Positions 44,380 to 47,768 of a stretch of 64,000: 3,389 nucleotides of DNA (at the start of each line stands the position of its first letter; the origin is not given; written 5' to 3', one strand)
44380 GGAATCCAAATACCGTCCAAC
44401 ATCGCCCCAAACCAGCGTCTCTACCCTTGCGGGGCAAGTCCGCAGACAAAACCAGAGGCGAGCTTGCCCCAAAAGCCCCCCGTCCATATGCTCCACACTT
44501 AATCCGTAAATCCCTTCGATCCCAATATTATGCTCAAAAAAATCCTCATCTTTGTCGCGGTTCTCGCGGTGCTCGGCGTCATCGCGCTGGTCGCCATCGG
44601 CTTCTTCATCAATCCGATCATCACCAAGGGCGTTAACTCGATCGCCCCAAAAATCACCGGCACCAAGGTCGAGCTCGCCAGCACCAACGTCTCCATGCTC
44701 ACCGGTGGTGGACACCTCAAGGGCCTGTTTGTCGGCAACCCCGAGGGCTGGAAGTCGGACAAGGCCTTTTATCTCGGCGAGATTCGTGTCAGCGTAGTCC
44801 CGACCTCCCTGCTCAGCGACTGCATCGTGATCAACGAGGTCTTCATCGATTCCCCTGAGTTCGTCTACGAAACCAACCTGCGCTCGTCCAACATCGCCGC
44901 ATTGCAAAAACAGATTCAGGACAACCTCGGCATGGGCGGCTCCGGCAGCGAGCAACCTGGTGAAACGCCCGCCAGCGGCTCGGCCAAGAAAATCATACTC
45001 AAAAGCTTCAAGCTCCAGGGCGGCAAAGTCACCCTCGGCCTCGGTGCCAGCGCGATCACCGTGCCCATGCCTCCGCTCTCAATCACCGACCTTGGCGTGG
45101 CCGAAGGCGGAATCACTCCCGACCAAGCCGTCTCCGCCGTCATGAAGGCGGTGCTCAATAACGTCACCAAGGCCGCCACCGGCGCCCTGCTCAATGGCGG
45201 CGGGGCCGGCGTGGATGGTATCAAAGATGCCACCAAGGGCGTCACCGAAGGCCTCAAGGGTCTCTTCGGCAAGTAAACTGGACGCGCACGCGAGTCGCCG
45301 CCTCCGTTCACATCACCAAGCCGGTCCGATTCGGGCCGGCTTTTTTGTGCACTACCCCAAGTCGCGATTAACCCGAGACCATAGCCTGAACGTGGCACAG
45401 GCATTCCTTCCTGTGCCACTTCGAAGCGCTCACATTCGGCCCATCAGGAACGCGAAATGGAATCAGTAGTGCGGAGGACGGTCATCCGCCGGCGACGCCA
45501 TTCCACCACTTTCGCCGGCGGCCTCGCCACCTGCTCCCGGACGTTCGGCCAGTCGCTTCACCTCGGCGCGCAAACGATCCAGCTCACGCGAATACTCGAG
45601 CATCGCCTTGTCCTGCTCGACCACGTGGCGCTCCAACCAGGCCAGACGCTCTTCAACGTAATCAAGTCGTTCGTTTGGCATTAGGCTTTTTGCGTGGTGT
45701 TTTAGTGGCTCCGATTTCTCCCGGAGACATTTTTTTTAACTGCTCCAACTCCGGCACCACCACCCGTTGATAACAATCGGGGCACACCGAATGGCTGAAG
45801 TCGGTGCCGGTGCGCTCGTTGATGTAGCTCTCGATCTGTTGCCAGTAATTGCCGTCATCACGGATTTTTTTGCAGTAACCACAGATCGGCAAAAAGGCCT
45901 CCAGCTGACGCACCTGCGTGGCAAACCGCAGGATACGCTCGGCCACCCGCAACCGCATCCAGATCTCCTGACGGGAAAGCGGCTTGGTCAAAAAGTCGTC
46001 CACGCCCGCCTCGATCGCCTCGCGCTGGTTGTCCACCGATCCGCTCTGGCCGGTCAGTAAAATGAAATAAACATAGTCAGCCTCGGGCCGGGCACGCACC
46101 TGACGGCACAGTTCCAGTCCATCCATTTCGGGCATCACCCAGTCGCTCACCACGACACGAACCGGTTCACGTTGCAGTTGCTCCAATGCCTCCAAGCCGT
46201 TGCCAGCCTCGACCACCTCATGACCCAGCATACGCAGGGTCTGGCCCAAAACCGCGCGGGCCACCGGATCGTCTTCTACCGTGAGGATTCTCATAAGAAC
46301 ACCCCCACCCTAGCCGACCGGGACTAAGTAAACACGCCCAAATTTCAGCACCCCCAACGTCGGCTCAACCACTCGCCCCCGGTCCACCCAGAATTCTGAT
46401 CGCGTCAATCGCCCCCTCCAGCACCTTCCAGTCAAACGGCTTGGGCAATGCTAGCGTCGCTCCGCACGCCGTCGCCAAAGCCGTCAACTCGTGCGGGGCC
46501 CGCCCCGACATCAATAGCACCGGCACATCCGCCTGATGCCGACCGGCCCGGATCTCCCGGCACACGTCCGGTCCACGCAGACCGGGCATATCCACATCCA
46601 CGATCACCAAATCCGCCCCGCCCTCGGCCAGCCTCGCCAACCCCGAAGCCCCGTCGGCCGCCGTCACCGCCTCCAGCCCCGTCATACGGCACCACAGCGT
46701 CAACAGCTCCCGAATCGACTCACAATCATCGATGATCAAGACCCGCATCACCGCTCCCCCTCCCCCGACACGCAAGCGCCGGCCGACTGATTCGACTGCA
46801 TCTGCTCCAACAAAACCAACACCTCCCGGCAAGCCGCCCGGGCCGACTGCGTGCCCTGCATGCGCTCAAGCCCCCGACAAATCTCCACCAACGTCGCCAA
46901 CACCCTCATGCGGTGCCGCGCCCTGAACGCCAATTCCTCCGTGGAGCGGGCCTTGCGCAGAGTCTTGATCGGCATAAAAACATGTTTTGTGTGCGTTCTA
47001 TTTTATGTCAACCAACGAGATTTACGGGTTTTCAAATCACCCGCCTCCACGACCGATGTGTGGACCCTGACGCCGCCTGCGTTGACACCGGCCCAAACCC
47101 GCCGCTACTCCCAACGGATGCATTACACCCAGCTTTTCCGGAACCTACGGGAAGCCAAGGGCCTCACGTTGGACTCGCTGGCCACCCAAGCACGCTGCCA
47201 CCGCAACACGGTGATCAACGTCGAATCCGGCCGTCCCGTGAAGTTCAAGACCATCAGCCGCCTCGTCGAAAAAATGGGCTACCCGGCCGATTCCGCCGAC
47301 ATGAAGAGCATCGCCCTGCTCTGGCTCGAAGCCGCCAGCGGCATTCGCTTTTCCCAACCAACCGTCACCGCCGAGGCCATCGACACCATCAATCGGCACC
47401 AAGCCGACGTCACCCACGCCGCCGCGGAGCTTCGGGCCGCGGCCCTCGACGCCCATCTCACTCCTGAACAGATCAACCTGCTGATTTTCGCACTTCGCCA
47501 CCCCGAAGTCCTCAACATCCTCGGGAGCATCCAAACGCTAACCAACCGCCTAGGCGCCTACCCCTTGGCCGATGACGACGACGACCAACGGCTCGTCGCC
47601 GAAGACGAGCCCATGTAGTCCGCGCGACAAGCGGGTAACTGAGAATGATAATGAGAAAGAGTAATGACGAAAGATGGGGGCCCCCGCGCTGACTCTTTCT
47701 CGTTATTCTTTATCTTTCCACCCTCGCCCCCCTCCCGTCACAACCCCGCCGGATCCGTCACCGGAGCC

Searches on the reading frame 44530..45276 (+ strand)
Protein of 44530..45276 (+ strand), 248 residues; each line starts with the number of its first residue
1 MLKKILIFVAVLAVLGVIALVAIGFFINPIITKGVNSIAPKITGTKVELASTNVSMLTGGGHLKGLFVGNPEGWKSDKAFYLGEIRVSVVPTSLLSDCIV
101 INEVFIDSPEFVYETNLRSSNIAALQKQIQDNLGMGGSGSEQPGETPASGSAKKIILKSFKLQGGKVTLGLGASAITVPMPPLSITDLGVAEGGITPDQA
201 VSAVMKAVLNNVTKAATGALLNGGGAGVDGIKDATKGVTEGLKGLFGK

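Call 8: search_protein_families(library=pfam, proteins=[window:44530-45276:+], max_evalue=0.001)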
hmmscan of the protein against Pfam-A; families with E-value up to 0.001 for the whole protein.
window:44530-45276:+ (248 aa): 2 families
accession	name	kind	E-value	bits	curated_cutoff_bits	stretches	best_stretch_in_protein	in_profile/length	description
PF05359.17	DUF748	-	9.5e-09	34.3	50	1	3-169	15-166/1037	Domain of Unknown Function (DUF748)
PF05170.20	AsmA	-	0.00026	20.4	29.8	1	4-168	7-170/607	AsmA family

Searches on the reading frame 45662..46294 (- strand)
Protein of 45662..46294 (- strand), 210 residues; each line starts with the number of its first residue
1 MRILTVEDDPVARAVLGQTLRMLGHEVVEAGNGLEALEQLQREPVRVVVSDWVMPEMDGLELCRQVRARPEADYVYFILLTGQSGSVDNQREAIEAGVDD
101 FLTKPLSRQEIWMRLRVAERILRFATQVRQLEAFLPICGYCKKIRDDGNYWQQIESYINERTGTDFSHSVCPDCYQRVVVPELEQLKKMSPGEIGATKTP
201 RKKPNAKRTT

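Call 8: search_protein_families(library=pfam, proteins=[window:45662-46294:-], max_evalue=0.001)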
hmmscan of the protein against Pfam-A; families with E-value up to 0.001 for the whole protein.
window:45662-46294:- (210 aa): 1 family
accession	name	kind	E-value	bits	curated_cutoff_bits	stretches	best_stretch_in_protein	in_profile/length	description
PF00072.30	Response_reg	-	4.6e-25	88.4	30.2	1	3-114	1-109/111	Response regulator receiver domain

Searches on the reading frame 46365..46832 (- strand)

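Call 8: search_protein_families(library=pfam, proteins=[window:46365-46832:-], max_evalue=0.001)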
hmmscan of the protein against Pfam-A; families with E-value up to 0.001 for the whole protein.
window:46365-46832:- (155 aa): 1 family
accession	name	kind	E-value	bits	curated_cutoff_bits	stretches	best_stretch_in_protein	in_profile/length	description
PF00072.30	Response_reg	-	8.2e-21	74.7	30.2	1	31-142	1-110/111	Response regulator receiver domain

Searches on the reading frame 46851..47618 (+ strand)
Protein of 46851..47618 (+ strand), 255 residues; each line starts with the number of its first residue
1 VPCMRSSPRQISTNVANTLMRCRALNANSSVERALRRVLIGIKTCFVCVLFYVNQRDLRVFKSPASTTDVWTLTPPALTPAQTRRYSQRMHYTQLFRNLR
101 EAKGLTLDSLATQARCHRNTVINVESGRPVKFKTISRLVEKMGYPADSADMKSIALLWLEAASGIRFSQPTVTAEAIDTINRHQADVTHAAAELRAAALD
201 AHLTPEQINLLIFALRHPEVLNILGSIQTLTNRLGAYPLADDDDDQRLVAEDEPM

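Call 8: search_protein_families(library=pfam, proteins=[window:46851-47618:+], max_evalue=0.001)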
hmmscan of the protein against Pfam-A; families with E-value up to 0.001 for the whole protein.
window:46851-47618:+ (255 aa): 2 families
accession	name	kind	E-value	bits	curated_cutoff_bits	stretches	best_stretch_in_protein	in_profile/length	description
PF13560.12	HTH_31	-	3.7e-07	30.8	27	1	94-143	4-55/64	Helix-turn-helix domain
PF01381.28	HTH_3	-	7.3e-06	26.4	23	1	97-147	2-53/55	Helix-turn-helix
